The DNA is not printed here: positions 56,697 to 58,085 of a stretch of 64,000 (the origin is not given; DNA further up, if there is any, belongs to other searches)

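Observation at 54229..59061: Six-gene nucleoside/nucleotide-modification operon as the terminal cassette: Nudix, PfkB kinase, NDT-like glycosidase, ASCH, GNAT, PaaK-like ligase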

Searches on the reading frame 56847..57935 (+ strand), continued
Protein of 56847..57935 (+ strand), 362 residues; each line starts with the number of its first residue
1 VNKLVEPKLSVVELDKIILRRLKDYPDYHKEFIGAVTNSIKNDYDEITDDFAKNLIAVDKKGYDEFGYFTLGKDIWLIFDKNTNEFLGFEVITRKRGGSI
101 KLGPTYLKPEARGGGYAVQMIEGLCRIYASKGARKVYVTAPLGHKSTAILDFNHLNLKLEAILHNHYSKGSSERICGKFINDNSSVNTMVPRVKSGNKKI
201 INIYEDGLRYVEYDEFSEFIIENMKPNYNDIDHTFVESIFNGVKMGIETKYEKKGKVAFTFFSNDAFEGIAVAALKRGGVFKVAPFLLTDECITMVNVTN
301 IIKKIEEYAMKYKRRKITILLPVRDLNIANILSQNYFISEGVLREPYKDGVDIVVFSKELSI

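Call 47: find_related_loci(query=A1, collection=metagenome_contigs, flank=10000)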
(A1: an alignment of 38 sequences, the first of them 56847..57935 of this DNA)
Query A1 (362 aa) in metagenome_contigs; peptide patterns used: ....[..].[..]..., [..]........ (x = any residue, [..] = any of these).
25 stretches matched a pattern; 14 encode a relative of the query (tblastn E <= 1e-3); 14 distinct loci.
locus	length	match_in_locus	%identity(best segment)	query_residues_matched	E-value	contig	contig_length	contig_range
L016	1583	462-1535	49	1-360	2e-119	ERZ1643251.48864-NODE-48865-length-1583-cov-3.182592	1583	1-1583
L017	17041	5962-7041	53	1-360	6e-124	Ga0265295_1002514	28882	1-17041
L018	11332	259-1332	47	1-360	1e-107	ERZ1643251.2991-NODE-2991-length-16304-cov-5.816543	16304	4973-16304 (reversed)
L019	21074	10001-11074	47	1-360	5e-107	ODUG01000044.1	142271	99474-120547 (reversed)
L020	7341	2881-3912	50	14-358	3e-106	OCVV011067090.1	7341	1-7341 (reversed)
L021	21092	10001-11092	45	4-361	1e-96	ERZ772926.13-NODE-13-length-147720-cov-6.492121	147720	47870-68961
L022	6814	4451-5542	45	4-361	6e-96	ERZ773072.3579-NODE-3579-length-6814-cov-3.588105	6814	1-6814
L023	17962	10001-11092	45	4-361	5e-96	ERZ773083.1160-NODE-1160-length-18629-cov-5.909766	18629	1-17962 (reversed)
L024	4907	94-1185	46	4-361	6e-96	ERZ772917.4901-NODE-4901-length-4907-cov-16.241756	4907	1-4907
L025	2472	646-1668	40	18-357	6e-82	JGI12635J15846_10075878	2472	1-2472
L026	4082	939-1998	49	1-360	8e-90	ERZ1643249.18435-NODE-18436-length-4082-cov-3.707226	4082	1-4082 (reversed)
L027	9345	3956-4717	49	7-254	2e-71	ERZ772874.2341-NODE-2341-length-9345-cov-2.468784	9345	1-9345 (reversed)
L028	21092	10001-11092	45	4-361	5e-97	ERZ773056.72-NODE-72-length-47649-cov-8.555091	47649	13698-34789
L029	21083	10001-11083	52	1-361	1e-124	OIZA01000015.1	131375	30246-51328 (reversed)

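Call 51: search_solved_structures(query=L019:12159-13691:+, max_evalue=1e-10, show_alignments=0)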
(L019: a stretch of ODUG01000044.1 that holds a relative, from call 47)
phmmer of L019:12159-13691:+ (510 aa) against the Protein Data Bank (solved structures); distinct sequences matched with E-value up to 1e-10: 39.
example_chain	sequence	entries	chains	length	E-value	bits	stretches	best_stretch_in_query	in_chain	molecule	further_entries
7tqr_A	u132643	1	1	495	6.2e-122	410.8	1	10-500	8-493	Probable histidine ammonia-lyase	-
6v6h_A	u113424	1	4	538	6.7e-108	364.5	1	14-494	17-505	Histidine ammonia-lyase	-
1gkm_B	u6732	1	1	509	7.4e-103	347.9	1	53-491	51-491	Histidine ammonia-lyase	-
1gkj_A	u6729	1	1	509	2.7e-102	346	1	53-491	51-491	HISTIDINE AMMONIA-LYASE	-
1gk3_A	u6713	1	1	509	9.7e-102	344.2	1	53-491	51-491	HISTIDINE AMMONIA-LYASE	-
1eb4_A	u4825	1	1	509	9.7e-102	344.2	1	53-491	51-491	HISTIDINE AMMONIA-LYASE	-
1gk2_A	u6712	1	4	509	1.3e-101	343.8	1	53-491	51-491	HISTIDINE AMMONIA-LYASE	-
1b8f_A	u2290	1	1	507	6.4e-99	334.9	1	53-491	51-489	Histidine ammonia-lyase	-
2rjr_A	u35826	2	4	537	1.6e-84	287.4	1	8-500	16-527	Tyrosine aminomutase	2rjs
2ohy_A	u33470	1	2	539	1.6e-84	287.4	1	8-500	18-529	Tyrosine aminomutase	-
2qve_A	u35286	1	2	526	1.7e-84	287.3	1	8-500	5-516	Tyrosine Aminomutase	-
3kdy_A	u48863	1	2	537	3e-84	286.5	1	8-500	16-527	Histidine ammonia-lyase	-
3kdz_A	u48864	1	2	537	5.8e-84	285.6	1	8-500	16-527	Histidine ammonia-lyase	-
3unv_A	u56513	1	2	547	8.4e-79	268.6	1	11-490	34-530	AdmH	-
6s7j_A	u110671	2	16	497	4e-71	243.3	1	6-499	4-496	Uncharacterized protein | ergothionase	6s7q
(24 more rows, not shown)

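Call 52: search_protein_families(library=ncbifam, proteins=[L019:12159-13691:+, L006:10068-11612:+, L009:2799-4415:+, L029:12573-14087:+], max_evalue=1e-10)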
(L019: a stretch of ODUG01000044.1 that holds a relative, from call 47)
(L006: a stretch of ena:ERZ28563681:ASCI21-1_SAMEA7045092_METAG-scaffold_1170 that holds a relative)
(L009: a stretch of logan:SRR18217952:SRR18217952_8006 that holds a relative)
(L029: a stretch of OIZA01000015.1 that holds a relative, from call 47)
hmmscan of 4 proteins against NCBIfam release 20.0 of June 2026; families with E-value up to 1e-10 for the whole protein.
L019:12159-13691:+ (510 aa): 8 families
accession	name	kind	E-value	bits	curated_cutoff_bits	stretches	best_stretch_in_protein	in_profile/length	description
NF006871.0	PRK09367.1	subfamily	3.4e-193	642.9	524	1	5-502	4-502/505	histidine ammonia-lyase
TIGR01225.1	hutH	equivalog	3.6e-184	612.9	539.15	1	8-502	4-499/506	histidine ammonia-lyase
TIGR04475.1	Phe_D_beta_mut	equivalog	1.3e-122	410.1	800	1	8-492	6-509/510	phenylalanine aminomutase (D-beta-phenylalanine forming)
TIGR03832.1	Tyr_2_3_mutase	equivalog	3.8e-114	382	501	1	10-490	4-505/507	tyrosine 2,3-aminomutase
NF053541.1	FlxA_rubin_TAL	equivalog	4.2e-108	361.9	700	1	13-492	2-496/498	flexirubin biosynthesis tyrosine ammonia-lyase FlxA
NF041222.1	BagA_FevW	exception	2.6e-77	260.6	1000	1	11-493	7-515/529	bagremycin/ferroverdin biosynthesis tyrosine ammonia-lyase BagA/FevW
TIGR01226.1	phe_am_lyase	equivalog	2.3e-74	251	519.15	1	8-453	36-502/680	phenylalanine ammonia-lyase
TIGR04473.1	taxol_Phe_23mut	exception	3.6e-44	151.1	1250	1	15-453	38-498/687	phenylalanine aminomutase (L-beta-phenylalanine forming)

L006:10068-11612:+ (514 aa): 8 families
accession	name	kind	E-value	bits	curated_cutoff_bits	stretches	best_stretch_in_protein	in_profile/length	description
NF006871.0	PRK09367.1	subfamily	8.5e-185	615.2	524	1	8-498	7-499/505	histidine ammonia-lyase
TIGR01225.1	hutH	equivalog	2.8e-179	596.8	539.15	1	9-497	5-495/506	histidine ammonia-lyase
TIGR04475.1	Phe_D_beta_mut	equivalog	1.6e-121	406.5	800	1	4-482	2-500/510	phenylalanine aminomutase (D-beta-phenylalanine forming)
TIGR03832.1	Tyr_2_3_mutase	equivalog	8.7e-109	364.3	501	2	275-488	290-504/507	tyrosine 2,3-aminomutase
NF053541.1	FlxA_rubin_TAL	equivalog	7.4e-100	334.7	700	1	12-491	1-496/498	flexirubin biosynthesis tyrosine ammonia-lyase FlxA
NF041222.1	BagA_FevW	exception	4.9e-75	253.1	1000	1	26-492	23-515/529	bagremycin/ferroverdin biosynthesis tyrosine ammonia-lyase BagA/FevW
TIGR01226.1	phe_am_lyase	equivalog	3e-74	250.6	519.15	1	11-473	39-521/680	phenylalanine ammonia-lyase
TIGR04473.1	taxol_Phe_23mut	exception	9e-44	149.8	1250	1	37-453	64-499/687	phenylalanine aminomutase (L-beta-phenylalanine forming)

L009:2799-4415:+ (538 aa): 8 families
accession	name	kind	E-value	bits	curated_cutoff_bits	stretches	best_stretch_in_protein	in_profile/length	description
NF006871.0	PRK09367.1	subfamily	1.5e-204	680.4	524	1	23-522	3-501/505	histidine ammonia-lyase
TIGR01225.1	hutH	equivalog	1.1e-197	657.6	539.15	1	25-524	2-500/506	histidine ammonia-lyase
TIGR03832.1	Tyr_2_3_mutase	equivalog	5.3e-127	424.4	501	1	26-509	1-503/507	tyrosine 2,3-aminomutase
TIGR04475.1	Phe_D_beta_mut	equivalog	1.7e-111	373.4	800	1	25-513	3-509/510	phenylalanine aminomutase (D-beta-phenylalanine forming)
NF053541.1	FlxA_rubin_TAL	equivalog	7.1e-102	341.4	700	1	33-511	3-494/498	flexirubin biosynthesis tyrosine ammonia-lyase FlxA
NF041222.1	BagA_FevW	exception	1.3e-78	265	1000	1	38-520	16-521/529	bagremycin/ferroverdin biosynthesis tyrosine ammonia-lyase BagA/FevW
TIGR01226.1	phe_am_lyase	equivalog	2.4e-77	260.8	519.15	1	12-514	21-540/680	phenylalanine ammonia-lyase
TIGR04473.1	taxol_Phe_23mut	exception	1.3e-52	179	1250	1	45-471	50-495/687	phenylalanine aminomutase (L-beta-phenylalanine forming)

L029:12573-14087:+ (504 aa): 8 families
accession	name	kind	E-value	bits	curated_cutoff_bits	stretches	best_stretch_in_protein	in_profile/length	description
NF006871.0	PRK09367.1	subfamily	1.8e-197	657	524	1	2-498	5-503/505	histidine ammonia-lyase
TIGR01225.1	hutH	equivalog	9.2e-191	634.7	539.15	1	2-498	2-500/506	histidine ammonia-lyase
TIGR03832.1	Tyr_2_3_mutase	equivalog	5.2e-125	417.8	501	1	3-484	1-504/507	tyrosine 2,3-aminomutase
TIGR04475.1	Phe_D_beta_mut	equivalog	2e-122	409.5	800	1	4-487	6-509/510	phenylalanine aminomutase (D-beta-phenylalanine forming)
NF053541.1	FlxA_rubin_TAL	equivalog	1.8e-111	373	700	1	9-487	2-496/498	flexirubin biosynthesis tyrosine ammonia-lyase FlxA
NF041222.1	BagA_FevW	exception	1.4e-84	284.6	1000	1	2-496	2-523/529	bagremycin/ferroverdin biosynthesis tyrosine ammonia-lyase BagA/FevW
TIGR01226.1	phe_am_lyase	equivalog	2.3e-73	247.6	519.15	1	3-446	35-500/680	phenylalanine ammonia-lyase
TIGR04473.1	taxol_Phe_23mut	exception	5.6e-50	170.3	1250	1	7-448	34-498/687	phenylalanine aminomutase (L-beta-phenylalanine forming)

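Call 60: search_dna_similar(query=window:56847-57935:+, collection=plasmids, mode=protein, max_evalue=0.001, max_rows=15)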
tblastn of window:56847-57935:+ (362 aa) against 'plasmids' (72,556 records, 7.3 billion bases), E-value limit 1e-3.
Records with a match: 1; places in all: 1; records where one place covers at least 80% of the query: 0.
Best place of each record, by identity: <60% 1.
By first word of the organism name: Rhodococcus 1.
By predicted mobility (MOB-suite, as given by PLSDB): mobilizable 1.
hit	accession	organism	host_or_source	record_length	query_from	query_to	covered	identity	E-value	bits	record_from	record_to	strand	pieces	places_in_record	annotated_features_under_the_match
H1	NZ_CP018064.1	Rhodococcus sp. 2G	cell culture,soil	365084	21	308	80%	19.3%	1e-3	49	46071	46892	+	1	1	GNAT family N-acetyltransferase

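Call 70: find_encoding_contigs(protein=P0007, flank=10000, max_places=1)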
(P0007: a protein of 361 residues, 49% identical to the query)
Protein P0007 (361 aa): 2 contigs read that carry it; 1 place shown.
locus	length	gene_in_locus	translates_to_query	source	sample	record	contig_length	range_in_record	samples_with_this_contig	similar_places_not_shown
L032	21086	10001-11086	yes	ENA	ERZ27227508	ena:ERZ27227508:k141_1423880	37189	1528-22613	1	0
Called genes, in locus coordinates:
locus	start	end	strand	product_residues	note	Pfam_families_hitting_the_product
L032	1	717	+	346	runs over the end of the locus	PF09588:YqaJ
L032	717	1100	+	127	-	PF24963:DUF7768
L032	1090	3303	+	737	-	PF23139:OB_YrrC, PF14520:HHH_5 (weak), PF14490:HHH_RecD2, PF01443:Viral_helicase1 (faint), PF13245:AAA_19, PF13604:AAA_30, PF18335:SH3_13, PF13538:UvrD_C_2, +1 more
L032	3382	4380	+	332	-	PF27148:Slr1353_N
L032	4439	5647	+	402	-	PF01807:Zn_ribbon_DnaG (weak)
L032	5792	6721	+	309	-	PF17989:ALP_N, PF21522:MreB-like_C, PF22128:Alp7A_like_C (faint)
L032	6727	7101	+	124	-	-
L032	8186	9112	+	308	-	PF00294:PfkB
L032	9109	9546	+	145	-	PF05014:Nuc_deoxyrib_tr, PF15891:Nuc_deoxyri_tr2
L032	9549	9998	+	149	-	-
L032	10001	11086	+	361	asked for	PF00583:Acetyltransf_1 (weak)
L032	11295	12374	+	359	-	-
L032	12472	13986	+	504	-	PF00221:Lyase_aromatic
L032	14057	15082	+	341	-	PF00224:PK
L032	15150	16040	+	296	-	-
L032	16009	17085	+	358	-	PF14907:NTP_transf_5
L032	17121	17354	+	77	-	PF00550:PP-binding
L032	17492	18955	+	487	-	PF00501:AMP-binding, PF13193:AMP-binding_C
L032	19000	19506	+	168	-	PF14512:TM1586_NiRdase (weak), PF00881:Nitroreductase, PF14512:TM1586_NiRdase (weak)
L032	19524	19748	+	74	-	-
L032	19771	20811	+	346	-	-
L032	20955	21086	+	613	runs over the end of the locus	PF00005:ABC_tran, PF02463:SMC_N (faint)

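Call 71: find_encoding_contigs(protein=P0030, flank=10000, max_places=1)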
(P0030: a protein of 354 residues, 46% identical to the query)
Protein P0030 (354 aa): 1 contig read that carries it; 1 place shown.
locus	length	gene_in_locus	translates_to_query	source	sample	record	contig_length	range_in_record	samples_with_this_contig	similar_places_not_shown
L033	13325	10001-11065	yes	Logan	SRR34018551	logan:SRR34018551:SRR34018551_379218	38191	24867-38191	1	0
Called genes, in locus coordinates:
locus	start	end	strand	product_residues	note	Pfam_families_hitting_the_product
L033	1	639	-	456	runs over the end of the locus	PF13522:GATase_6, PF13537:GATase_7, PF00156:Pribosyltran (weak)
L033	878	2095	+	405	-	PF00501:AMP-binding (weak)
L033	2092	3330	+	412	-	PF00155:Aminotran_1_2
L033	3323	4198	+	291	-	-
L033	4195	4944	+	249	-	PF01467:CTP_transf_like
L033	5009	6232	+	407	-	PF00579:tRNA-synt_1b, PF22421:SYY_C-terminal (weak)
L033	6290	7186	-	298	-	PF13793:Pribosyltran_N, PF00156:Pribosyltran, PF14572:Pribosyl_synth (weak)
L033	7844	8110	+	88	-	-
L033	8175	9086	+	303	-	PF00294:PfkB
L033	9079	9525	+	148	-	PF05014:Nuc_deoxyrib_tr, PF15891:Nuc_deoxyri_tr2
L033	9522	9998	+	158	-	-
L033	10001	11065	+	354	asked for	PF00583:Acetyltransf_1 (faint)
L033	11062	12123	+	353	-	-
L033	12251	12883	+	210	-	-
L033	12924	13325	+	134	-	?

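Call 72: find_encoding_contigs(protein=P0034, flank=10000, max_places=2)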
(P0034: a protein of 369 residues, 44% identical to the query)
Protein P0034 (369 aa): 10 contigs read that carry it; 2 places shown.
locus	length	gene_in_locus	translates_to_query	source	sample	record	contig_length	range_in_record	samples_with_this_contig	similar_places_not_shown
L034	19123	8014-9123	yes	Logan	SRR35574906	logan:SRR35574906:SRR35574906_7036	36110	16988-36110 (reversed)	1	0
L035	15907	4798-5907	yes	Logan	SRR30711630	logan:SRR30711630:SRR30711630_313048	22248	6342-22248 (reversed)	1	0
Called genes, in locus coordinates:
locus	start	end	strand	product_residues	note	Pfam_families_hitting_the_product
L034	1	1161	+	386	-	?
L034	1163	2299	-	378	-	PF06559:DCD_N, PF22769:DCD, PF22569:DCD_C, PF22769:DCD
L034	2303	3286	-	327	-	-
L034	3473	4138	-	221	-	-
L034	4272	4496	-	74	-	PF07411:DUF1508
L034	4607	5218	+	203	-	PF01726:LexA_DNA_bind, PF00717:Peptidase_S24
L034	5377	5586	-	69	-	-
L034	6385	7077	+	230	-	PF00294:PfkB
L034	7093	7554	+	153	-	PF15891:Nuc_deoxyri_tr2, PF05014:Nuc_deoxyrib_tr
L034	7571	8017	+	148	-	-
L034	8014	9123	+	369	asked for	PF00583:Acetyltransf_1 (faint)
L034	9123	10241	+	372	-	-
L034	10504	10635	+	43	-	-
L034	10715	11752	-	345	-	PF00069:Pkinase, PF01636:APH (faint), PF07714:PK_Tyr_Ser-Thr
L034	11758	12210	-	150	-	-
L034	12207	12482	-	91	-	-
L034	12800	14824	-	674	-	PF12728:HTH_17, PF04851:ResIII, PF00271:Helicase_C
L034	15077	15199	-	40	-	-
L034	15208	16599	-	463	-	PF06527:TniQ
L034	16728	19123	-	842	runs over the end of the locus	PF06527:TniQ, PF12728:HTH_17 (faint)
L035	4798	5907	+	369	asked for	PF00583:Acetyltransf_1 (faint)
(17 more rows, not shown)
